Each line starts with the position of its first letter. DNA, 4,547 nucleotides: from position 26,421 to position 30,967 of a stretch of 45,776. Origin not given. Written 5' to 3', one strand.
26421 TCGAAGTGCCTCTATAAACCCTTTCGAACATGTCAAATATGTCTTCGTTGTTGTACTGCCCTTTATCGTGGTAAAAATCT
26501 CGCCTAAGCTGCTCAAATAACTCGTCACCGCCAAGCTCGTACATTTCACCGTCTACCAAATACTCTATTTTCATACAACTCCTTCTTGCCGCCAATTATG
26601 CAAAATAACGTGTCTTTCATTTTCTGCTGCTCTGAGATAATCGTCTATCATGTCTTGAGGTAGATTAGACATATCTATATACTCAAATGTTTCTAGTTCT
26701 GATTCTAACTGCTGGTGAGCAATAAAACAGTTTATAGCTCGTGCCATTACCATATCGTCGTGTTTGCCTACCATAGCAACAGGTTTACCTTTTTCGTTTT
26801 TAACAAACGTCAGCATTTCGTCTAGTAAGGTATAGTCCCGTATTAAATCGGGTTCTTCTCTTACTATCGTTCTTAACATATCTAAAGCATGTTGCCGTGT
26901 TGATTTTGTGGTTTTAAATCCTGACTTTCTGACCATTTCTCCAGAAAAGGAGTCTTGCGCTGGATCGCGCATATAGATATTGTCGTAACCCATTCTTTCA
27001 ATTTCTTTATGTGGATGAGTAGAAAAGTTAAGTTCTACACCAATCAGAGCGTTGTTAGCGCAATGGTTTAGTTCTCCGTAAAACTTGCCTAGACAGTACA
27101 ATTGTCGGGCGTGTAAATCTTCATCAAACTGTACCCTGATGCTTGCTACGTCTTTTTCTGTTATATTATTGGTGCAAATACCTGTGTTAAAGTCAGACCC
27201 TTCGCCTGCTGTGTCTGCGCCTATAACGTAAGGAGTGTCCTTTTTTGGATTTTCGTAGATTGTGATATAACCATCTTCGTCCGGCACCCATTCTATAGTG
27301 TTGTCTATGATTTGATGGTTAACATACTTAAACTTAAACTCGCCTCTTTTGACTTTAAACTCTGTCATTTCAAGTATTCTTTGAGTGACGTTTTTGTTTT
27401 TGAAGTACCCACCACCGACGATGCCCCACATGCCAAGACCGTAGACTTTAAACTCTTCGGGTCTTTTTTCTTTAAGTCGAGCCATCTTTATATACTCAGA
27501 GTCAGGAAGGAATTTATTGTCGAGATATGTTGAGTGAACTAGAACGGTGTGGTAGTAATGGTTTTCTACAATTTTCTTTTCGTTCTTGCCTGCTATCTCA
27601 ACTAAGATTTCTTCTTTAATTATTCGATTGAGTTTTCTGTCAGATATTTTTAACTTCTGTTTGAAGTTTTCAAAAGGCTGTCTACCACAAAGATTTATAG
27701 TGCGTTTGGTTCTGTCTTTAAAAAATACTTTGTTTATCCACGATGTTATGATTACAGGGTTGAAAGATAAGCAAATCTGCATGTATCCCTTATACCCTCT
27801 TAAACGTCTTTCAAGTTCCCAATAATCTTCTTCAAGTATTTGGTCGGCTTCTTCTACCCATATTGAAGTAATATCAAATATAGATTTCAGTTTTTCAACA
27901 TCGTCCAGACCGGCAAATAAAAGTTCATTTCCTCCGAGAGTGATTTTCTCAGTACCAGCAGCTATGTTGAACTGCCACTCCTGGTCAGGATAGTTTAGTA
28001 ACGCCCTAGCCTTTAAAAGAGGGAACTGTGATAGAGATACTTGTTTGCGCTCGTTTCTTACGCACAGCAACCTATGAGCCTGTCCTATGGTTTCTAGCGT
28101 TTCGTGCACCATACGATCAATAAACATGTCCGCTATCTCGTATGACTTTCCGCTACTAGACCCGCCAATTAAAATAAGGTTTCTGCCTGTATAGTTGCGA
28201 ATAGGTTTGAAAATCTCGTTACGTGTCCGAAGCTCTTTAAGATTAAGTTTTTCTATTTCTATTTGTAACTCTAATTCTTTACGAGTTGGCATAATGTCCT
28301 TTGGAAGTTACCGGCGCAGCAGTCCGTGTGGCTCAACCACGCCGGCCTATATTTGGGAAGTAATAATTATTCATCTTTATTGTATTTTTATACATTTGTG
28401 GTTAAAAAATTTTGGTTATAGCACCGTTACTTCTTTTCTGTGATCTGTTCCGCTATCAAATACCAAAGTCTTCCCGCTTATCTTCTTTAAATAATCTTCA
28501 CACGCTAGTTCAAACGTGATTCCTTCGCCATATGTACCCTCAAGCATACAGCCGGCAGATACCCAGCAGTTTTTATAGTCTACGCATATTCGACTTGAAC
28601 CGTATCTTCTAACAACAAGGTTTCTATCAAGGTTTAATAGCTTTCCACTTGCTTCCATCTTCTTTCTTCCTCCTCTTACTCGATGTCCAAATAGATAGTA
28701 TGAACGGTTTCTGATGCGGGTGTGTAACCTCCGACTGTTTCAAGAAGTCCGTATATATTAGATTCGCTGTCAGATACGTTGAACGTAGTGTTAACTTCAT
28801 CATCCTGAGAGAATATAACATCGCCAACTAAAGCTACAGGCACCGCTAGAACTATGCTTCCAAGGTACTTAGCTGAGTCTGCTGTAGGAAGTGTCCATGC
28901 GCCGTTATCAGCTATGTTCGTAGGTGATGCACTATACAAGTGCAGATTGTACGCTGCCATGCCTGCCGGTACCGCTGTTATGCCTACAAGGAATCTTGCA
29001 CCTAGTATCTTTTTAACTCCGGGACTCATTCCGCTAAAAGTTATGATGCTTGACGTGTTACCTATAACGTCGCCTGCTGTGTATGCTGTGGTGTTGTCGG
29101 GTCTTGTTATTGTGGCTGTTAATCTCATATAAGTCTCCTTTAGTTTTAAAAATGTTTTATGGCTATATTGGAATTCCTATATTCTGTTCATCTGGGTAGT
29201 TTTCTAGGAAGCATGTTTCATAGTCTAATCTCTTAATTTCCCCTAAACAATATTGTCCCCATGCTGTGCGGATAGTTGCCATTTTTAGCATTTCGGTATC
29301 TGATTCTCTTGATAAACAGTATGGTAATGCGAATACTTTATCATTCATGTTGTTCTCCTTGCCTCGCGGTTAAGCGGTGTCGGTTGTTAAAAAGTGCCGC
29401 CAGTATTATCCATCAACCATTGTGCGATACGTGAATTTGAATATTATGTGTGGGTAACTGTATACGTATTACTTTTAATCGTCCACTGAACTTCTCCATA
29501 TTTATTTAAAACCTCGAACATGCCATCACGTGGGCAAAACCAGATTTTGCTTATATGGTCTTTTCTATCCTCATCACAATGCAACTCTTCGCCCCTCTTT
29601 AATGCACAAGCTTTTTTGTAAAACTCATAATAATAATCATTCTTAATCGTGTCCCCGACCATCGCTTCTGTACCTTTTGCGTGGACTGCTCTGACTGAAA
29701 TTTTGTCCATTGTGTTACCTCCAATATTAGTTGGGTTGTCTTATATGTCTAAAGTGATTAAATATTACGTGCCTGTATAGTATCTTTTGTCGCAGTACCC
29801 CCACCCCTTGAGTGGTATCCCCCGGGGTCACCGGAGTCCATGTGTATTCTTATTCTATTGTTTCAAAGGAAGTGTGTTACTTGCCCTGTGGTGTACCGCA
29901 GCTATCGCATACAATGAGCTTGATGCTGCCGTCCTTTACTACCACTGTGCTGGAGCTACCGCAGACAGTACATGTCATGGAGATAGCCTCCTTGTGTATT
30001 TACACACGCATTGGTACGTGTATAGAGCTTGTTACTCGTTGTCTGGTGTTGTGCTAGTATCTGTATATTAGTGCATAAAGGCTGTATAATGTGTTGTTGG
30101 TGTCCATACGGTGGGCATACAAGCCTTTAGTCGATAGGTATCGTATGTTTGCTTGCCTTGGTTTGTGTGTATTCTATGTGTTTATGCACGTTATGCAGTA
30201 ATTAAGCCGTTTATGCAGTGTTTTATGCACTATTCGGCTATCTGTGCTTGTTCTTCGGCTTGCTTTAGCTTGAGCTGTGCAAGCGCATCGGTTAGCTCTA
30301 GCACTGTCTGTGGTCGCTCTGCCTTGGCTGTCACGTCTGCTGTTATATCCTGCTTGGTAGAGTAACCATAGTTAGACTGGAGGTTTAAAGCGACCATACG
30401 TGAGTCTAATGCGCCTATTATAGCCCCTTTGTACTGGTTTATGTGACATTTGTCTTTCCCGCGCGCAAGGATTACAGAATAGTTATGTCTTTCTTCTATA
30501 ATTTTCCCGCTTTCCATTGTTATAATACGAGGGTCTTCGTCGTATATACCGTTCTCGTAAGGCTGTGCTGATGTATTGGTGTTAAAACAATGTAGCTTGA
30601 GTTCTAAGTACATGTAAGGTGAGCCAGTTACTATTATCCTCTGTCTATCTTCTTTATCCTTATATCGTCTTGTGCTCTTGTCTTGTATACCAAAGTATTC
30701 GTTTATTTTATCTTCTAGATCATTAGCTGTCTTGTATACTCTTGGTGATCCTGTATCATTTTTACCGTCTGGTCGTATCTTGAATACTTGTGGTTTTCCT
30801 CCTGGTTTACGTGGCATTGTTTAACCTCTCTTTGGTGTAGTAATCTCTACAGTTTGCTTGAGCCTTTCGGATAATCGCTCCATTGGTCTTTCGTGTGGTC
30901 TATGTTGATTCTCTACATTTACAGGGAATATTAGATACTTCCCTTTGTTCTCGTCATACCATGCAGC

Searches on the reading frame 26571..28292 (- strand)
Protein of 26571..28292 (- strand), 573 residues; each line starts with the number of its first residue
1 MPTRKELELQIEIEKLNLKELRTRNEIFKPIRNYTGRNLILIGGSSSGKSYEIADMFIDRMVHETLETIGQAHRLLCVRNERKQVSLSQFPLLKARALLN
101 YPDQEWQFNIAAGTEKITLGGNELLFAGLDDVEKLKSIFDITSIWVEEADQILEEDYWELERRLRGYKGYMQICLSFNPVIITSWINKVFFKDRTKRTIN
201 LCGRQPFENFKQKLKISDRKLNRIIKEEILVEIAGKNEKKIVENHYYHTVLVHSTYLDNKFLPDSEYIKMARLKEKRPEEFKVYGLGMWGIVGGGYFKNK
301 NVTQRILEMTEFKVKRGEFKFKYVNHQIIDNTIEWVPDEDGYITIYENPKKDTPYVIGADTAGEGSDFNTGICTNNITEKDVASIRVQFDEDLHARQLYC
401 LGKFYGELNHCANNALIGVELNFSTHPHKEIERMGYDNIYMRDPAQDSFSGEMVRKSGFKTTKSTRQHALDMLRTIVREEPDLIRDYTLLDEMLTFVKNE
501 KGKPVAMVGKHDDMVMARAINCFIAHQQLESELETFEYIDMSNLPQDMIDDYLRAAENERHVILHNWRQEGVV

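Call 13: search_dna_similar(query=window:26571-28292:-, collection=phages, mode=protein, max_rows=15)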
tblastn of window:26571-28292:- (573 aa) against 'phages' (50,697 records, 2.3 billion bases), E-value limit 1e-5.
Records with a match: 375; places in all: 375; records where one place covers at least 80% of the query: 0.
Best place of each record, by identity: <60% 375.
By first word of the organism name: Staphylococcus 76; Enterococcus 75; Clostridium 48; Streptococcus 42; Vibrio 20; Stenotrophomonas 20; Listeria 16; Campylobacter 15; Flavobacterium 11; Bacillus 9; and 20 more.
By host as written in the record: - 37; Clostridium sporogenes ATCC-15579 30; Staphylococcus aureus 26; Enterococcus faecalis 21; Stenotrophomonas maltophilia 14; Staphylococcus pseudintermedius 13; Enterococcus faecalis ATCC 29212 12; Enterococcus sp. 10; and 133 more.
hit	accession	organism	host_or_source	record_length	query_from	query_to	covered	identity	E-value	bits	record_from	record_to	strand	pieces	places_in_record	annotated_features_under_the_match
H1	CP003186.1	Thermoanaerobacterium phage THSA-485A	Thermoanaerobacterium saccharolyticum ...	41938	25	299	48%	35.1%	2e-27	124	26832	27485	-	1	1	phage terminase, large subunit, PBSX family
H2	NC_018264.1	Thermoanaerobacterium phage THSA-485A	Thermoanaerobacterium saccharolyticum ...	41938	25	299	48%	35.1%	2e-27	124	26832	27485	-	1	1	terminase large subunit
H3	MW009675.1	Vibrio phage vB_VpP_BT-1011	Vibrio parahaemolyticus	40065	22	313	51%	30.0%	2e-20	101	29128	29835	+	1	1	terminase large subunit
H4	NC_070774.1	Vibrio phage vB_VpP_BT-1011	Vibrio parahaemolyticus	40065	22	313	51%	30.0%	2e-20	101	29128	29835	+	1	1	terminase large subunit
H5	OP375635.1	Vibrio phage vB_VaS_L1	Vibrio alginolyticus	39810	22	311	51%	30.2%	2e-22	108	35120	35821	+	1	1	PBSX family terminase large subunit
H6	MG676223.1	Vibrio phage ValSw3-3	Vibrio alginolyticus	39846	22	311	51%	30.2%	2e-22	108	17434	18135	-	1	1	PBSX family terminase large subunit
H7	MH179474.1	Aeromonas phage 62AhydR11PP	Aeromonas hydrophila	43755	22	311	51%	29.9%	2e-22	108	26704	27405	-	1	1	terminase large subunit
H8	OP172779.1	Dorea phage DO134P1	Dorea sp. 000433215 DA134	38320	25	325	53%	28.8%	2e-17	92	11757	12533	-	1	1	terminase large subunit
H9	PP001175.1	Vibrio phage vB_VpaS_PGA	Vibrio parahaemolyticus MCCC 1A16298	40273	22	313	51%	29.4%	4e-20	100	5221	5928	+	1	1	terminase large subunit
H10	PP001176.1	Vibrio phage vB_VpaS_PGB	Vibrio parahaemolyticus MCCC 1A16298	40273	22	313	51%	29.4%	4e-20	100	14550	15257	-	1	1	terminase large subunit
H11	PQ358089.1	Stenotrophomonas phage TPWB-10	Stenotrophomonas sp.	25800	25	350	57%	26.2%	9e-14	81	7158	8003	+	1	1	terminase large subunit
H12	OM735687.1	Stenotrophomonas phage vB_SmeS_BUCT702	Stenotrophomonas maltophilia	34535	25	350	57%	25.6%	3e-13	79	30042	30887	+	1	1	PBSX family terminase large subunit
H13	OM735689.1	Stenotrophomonas phage vB_SmeS_BUCT704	Stenotrophomonas maltophilia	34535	25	350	57%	25.6%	3e-13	79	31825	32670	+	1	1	terminase large subunit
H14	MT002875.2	Pseudoalteromonas phage AL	Pseudoalteromonas marina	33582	24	313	51%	28.5%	3e-19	99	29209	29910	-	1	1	terminase large subunit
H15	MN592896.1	Alteromonas phage XX1924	Alteromonas litorea TF-22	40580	22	321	52%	27.5%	3e-19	98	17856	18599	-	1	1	terminase large subunit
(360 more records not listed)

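Call 29: find_related_loci(query=window:26571-28292:-, collection=viral_contigs, flank=10000)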
Query window:26571-28292:- (573 aa) in viral_contigs; peptide patterns used: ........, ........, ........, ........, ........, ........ (x = any residue, [..] = any of these).
4 stretches matched a pattern; 3 encode a relative of the query (tblastn E <= 1e-3); 3 distinct loci.
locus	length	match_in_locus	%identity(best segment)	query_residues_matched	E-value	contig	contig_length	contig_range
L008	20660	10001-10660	44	293-528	8e-51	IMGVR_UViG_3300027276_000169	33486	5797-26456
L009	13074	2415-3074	44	293-528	8e-51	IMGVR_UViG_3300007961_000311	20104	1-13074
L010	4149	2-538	44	360-551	3e-39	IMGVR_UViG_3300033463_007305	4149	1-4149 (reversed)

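Call 39: find_homologous_proteins(query=window:26571-28292:-, max_evalue=1e-40)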
Query window:26571-28292:- (573 aa): 1753 proteins with E <= 1e-40 among 8000 candidates; the best 120 are listed.
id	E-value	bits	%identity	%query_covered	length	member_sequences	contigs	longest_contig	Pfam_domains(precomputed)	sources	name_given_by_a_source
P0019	3.0e-201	688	54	99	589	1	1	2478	PF04466.20,PF03237.22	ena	-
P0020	2.7e-190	652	53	99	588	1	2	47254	PF04466.20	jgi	jgi:phage terminase large subunit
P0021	4.1e-190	652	54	99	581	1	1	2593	PF04466.20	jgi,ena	-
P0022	2.0e-171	590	54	92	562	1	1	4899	PF04466.20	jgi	jgi:phage terminase large subunit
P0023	1.3e-166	574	52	93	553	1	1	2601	PF04466.20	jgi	-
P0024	2.1e-165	570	50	97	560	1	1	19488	PF04466.20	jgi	jgi:phage terminase large subunit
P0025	9.1e-165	568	50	94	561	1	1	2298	PF04466.20,PF03237.22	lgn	-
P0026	1.3e-164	567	50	95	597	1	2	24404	PF04466.20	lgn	-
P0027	1.1e-162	561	48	98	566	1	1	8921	PF04466.20,PF03237.22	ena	-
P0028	3.1e-161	556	48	99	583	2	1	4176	PF04466.20,PF03237.22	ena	-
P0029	8.9e-159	548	47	99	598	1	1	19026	PF04466.20,PF03237.22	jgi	jgi:PBSX family phage terminase large subunit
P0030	1.8e-158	547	50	94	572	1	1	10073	PF04466.20,PF03237.22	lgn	-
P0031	2.2e-158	547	50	90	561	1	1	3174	PF04466.20,PF03237.22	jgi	jgi:phage terminase large subunit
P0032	7.4e-157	542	51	91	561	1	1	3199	PF04466.20,PF03237.22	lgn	-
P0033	2.8e-155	537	51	88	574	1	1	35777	PF04466.20,PF03237.22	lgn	-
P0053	4.7e-145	503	49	92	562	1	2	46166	PF04466.20,PF03237.22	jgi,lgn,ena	-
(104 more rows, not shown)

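Call 40: find_encoding_contigs(protein=P0020, flank=10000, max_places=3)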
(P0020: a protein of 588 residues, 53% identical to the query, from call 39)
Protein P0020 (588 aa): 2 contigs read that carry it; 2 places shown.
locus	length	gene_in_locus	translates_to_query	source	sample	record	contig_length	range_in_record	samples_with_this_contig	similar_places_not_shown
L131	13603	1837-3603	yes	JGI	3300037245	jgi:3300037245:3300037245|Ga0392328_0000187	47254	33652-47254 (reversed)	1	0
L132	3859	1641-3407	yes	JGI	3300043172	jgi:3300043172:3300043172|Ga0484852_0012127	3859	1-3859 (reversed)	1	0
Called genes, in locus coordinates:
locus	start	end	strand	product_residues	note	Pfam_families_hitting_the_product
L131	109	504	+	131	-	-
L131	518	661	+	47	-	-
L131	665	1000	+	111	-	-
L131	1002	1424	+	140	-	-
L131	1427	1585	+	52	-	-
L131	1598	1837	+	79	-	-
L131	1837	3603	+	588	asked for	PF04466:Terminase_3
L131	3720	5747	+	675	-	-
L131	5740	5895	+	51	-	-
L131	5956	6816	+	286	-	-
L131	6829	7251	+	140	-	-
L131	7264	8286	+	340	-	-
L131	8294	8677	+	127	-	-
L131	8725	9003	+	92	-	PF07498:Rho_N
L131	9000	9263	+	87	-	-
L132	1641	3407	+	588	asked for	PF04466:Terminase_3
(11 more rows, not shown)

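Call 41: find_encoding_contigs(protein=P0026, flank=10000, max_places=3)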
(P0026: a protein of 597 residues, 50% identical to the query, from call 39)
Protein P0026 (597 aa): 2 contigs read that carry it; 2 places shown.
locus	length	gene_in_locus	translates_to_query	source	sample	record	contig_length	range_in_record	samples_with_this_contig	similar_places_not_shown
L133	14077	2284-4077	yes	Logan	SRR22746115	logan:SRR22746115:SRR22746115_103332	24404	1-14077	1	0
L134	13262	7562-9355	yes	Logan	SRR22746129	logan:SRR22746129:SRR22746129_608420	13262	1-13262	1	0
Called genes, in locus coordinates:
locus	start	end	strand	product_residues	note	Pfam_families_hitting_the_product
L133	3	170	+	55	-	?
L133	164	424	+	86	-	-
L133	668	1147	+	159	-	PF16677:GP3_package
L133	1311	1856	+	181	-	PF00589:Phage_integrase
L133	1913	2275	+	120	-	PF10544:T5orf172, PF13455:MUG113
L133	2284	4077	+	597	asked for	PF04466:Terminase_3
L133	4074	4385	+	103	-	-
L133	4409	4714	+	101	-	-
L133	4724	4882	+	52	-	-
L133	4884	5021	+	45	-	-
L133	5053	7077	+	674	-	-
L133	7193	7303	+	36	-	-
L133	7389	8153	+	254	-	-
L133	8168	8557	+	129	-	-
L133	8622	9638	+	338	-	PF10124:Mu-like_gpT (faint), PF25209:Phage_capsid_4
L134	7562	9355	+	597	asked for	PF04466:Terminase_3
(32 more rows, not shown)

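Call 72: find_encoding_contigs(protein=P0053, flank=10000, max_places=2)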
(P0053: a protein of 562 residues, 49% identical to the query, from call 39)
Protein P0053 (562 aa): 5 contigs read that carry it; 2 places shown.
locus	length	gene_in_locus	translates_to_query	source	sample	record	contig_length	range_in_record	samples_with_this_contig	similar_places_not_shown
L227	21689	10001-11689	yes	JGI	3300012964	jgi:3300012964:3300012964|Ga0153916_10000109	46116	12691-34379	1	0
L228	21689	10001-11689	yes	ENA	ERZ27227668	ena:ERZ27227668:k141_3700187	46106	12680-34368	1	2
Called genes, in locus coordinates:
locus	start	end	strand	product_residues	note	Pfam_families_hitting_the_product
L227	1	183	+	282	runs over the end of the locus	-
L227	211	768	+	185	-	PF00929:RNase_T (weak)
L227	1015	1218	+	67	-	-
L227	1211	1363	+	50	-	-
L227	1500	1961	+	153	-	-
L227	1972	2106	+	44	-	-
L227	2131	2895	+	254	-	PF14297:Lin1244_N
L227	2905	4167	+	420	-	PF00772:DnaB, PF03796:DnaB_C, PF13481:AAA_25 (weak)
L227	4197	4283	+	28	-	-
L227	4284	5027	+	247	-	-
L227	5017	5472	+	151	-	PF08774:VRR_NUC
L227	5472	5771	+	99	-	-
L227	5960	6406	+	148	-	-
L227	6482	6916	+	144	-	-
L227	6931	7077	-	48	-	-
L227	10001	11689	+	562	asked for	PF03237:Terminase_6N (weak), PF04466:Terminase_3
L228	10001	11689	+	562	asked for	PF03237:Terminase_6N (weak), PF04466:Terminase_3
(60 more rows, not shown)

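Call 73: find_encoding_contigs(protein=P0033, flank=10000, max_places=2)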
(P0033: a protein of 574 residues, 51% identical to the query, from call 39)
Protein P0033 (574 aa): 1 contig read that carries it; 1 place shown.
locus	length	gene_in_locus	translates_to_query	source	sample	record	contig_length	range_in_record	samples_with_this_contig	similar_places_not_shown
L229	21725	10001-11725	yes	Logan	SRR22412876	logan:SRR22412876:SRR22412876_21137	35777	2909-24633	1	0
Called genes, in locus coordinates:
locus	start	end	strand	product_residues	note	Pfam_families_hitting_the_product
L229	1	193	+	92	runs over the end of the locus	-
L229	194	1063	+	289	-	PF00149:Metallophos (weak)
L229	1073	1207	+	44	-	-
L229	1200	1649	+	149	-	-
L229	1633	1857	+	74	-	-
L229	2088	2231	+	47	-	-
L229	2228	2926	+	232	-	-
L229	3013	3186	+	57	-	-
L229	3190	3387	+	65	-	-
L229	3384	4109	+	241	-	-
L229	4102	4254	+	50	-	-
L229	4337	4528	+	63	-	PF12844:HTH_19, PF13560:HTH_31, PF01381:HTH_3, PF13443:HTH_26, PF07022:Phage_CI_repr (weak)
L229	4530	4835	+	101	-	-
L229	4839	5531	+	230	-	-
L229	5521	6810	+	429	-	PF00772:DnaB, PF13481:AAA_25, PF03796:DnaB_C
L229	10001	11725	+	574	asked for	PF04466:Terminase_3, PF03237:Terminase_6N (faint)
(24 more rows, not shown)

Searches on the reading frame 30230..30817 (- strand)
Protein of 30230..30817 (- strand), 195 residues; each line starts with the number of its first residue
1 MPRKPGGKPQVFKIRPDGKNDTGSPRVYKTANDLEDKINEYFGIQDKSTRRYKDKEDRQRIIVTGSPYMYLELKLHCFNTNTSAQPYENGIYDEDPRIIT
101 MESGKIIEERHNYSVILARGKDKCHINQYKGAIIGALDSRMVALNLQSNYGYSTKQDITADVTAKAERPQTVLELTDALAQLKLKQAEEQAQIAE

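Call 37: search_protein_families(library=phrogs, proteins=[window:30230-30817:-], max_evalue=0.001)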
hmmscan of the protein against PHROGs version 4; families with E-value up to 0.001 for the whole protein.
window:30230-30817:- (195 aa): 1 family
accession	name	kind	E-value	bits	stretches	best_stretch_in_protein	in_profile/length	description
phrog_606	-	head and packaging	2.9e-05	25.2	1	19-182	16-160/167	terminase small subunit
